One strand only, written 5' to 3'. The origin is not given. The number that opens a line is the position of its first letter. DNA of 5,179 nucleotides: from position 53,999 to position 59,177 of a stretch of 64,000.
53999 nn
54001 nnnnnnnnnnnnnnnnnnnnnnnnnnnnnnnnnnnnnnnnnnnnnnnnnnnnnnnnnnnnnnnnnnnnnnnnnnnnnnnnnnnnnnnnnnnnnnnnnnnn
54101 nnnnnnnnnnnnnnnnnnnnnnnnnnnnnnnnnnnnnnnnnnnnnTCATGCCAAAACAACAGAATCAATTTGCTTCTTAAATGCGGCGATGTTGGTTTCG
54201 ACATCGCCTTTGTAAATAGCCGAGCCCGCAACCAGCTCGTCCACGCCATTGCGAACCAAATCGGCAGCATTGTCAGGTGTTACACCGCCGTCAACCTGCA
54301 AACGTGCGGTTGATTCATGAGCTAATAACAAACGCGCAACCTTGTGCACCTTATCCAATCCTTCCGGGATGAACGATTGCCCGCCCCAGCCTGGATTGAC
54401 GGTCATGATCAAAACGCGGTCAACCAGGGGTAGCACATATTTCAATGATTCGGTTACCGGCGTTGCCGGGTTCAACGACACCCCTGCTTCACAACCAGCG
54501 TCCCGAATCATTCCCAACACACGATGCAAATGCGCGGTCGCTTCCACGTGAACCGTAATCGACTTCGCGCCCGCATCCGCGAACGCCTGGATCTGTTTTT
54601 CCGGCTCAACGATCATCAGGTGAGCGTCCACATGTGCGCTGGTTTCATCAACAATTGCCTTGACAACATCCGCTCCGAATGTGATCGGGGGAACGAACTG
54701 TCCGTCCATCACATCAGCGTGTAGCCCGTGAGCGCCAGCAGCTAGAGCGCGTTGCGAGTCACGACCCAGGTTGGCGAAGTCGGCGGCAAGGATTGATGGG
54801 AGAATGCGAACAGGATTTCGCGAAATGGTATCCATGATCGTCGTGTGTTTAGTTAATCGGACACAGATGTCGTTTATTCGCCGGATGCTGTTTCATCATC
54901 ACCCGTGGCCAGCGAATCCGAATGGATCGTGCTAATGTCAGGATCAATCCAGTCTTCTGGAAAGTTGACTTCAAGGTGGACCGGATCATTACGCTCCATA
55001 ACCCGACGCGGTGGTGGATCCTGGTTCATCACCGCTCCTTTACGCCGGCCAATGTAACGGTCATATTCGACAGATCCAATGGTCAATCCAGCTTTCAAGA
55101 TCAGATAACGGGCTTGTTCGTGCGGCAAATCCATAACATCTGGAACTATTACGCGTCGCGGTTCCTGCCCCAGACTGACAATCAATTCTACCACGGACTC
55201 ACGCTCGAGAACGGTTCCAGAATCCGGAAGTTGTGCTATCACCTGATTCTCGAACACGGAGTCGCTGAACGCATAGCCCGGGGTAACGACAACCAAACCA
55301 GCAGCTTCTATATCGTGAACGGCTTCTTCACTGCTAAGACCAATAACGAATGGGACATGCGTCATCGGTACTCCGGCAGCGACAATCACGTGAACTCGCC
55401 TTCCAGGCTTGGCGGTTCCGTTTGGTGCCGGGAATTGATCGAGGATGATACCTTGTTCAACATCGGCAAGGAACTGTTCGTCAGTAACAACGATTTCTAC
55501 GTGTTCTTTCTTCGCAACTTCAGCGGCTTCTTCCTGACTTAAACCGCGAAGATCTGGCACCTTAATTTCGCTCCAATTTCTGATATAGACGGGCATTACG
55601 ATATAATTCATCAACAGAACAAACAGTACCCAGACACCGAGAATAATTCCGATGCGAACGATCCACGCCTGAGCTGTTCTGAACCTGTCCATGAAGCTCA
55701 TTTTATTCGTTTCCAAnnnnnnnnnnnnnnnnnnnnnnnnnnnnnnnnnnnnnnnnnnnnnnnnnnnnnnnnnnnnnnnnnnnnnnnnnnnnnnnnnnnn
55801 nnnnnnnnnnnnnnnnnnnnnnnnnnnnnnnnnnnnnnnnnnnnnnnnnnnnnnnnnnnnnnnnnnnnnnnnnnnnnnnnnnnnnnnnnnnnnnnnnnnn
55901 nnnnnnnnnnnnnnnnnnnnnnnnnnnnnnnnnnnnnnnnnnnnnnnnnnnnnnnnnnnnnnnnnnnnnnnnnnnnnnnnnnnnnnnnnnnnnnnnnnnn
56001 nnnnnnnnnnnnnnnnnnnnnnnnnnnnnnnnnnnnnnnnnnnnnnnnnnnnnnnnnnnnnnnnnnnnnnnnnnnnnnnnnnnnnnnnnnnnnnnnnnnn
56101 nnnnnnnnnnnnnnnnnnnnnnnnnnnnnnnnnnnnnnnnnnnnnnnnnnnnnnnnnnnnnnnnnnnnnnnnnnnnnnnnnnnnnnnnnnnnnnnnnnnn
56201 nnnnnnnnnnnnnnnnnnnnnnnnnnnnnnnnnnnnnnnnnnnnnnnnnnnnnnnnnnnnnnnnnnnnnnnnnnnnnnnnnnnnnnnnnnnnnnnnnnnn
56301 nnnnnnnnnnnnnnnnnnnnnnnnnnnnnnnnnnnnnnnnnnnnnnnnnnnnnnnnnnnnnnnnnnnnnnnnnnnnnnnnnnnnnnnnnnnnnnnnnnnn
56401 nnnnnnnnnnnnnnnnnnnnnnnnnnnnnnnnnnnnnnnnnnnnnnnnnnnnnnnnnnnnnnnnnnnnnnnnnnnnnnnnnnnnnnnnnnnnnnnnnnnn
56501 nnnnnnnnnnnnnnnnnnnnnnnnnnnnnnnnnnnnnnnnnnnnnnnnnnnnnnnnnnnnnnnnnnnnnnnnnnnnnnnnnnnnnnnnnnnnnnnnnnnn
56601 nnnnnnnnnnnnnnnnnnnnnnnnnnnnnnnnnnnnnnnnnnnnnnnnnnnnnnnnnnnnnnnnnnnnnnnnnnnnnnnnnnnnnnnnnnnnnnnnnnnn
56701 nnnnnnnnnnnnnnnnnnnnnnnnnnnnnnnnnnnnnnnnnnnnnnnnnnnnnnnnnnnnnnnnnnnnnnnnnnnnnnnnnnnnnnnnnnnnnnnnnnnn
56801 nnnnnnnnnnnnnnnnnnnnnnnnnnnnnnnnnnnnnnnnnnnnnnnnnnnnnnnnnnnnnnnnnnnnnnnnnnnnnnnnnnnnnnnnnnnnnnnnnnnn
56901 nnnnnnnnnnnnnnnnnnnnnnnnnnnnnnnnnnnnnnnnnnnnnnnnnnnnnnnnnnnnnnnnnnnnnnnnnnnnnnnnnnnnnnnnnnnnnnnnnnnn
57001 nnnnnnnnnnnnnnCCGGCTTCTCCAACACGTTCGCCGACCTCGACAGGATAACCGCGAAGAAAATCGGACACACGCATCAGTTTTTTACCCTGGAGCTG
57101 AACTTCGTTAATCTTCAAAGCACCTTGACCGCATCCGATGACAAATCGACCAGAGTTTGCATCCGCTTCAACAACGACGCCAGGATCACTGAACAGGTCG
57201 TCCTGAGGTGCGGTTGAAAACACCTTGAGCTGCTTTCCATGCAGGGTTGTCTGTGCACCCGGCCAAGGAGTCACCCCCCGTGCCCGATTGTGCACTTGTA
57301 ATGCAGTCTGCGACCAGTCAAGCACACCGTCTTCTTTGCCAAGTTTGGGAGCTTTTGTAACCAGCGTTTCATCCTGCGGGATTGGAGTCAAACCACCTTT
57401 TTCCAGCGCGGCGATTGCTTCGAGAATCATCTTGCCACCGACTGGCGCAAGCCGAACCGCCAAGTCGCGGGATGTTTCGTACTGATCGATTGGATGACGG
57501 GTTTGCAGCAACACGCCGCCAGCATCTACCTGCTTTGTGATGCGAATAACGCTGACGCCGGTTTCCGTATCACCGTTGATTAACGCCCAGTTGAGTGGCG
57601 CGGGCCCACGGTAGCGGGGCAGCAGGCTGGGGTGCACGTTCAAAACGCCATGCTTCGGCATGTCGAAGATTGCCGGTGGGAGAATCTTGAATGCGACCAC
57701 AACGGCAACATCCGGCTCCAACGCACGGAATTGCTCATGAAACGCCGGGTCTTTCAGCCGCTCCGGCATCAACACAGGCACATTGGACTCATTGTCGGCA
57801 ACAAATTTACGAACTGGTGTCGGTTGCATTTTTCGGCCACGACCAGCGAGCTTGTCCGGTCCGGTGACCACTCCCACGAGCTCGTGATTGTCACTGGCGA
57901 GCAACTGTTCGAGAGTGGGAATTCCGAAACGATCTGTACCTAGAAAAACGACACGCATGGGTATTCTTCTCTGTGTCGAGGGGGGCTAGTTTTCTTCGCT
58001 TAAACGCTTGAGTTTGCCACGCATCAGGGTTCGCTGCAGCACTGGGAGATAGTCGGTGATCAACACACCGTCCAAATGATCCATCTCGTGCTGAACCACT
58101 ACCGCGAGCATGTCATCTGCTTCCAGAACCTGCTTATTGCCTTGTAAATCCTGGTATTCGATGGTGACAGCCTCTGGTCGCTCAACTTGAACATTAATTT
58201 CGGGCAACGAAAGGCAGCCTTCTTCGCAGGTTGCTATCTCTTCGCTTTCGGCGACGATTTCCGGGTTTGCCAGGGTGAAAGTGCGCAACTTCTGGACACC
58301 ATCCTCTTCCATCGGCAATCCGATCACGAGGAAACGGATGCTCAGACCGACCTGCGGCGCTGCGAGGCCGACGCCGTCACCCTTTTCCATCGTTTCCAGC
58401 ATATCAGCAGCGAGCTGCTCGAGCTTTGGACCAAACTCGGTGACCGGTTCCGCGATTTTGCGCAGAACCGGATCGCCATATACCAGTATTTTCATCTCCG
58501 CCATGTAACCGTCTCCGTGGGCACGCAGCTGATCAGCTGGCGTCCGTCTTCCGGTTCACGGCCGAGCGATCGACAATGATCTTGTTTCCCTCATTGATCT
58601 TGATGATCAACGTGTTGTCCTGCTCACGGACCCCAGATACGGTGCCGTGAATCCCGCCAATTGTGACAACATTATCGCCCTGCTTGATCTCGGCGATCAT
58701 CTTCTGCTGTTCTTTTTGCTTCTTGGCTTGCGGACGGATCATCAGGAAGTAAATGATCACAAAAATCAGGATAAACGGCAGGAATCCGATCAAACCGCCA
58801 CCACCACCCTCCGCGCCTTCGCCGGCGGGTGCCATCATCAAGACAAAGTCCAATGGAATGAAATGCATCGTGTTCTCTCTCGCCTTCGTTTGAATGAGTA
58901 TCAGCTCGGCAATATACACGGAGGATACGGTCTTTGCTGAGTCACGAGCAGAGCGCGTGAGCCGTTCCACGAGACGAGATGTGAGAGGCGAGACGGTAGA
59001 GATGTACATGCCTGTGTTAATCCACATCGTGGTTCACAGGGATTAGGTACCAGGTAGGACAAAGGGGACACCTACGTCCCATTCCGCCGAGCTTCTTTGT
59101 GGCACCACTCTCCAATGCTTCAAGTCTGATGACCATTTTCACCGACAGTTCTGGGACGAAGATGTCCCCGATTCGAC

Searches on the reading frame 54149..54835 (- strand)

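Call 84: search_protein_families(library=pfam, proteins=[window:54149-54835:-], max_evalue=0.00001)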
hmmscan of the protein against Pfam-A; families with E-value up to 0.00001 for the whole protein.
window:54149-54835:- (229 aa): 1 family
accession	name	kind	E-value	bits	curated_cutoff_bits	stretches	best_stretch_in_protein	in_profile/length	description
PF00834.25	Ribul_P_3_epim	-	1.1e-68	231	21.1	1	11-208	2-198/198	Ribulose-phosphate 3 epimerase family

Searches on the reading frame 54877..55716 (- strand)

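Call 84: search_protein_families(library=pfam, proteins=[window:54877-55716:-], max_evalue=0.00001)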
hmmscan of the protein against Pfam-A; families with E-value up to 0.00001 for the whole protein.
window:54877-55716:- (280 aa): 1 family
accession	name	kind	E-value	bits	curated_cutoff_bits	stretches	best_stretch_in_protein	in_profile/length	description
PF03793.24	PASTA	-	8.6e-33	112.6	23.2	2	120-181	2-63/64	PASTA domain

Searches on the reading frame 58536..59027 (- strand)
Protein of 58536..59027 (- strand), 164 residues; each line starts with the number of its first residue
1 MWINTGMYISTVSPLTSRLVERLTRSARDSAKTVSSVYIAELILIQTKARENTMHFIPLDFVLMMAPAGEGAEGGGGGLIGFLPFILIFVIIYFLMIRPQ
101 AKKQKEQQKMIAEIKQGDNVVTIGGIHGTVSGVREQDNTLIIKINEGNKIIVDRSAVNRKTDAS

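Call 84: search_protein_families(library=pfam, proteins=[window:58536-59027:-], max_evalue=0.00001)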
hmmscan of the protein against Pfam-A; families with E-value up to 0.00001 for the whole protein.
window:58536-59027:- (164 aa): 1 family
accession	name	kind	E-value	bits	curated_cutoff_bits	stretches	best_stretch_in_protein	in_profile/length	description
PF02699.20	YajC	-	1.9e-29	101.8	28.2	1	82-158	3-77/78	Preprotein translocase subunit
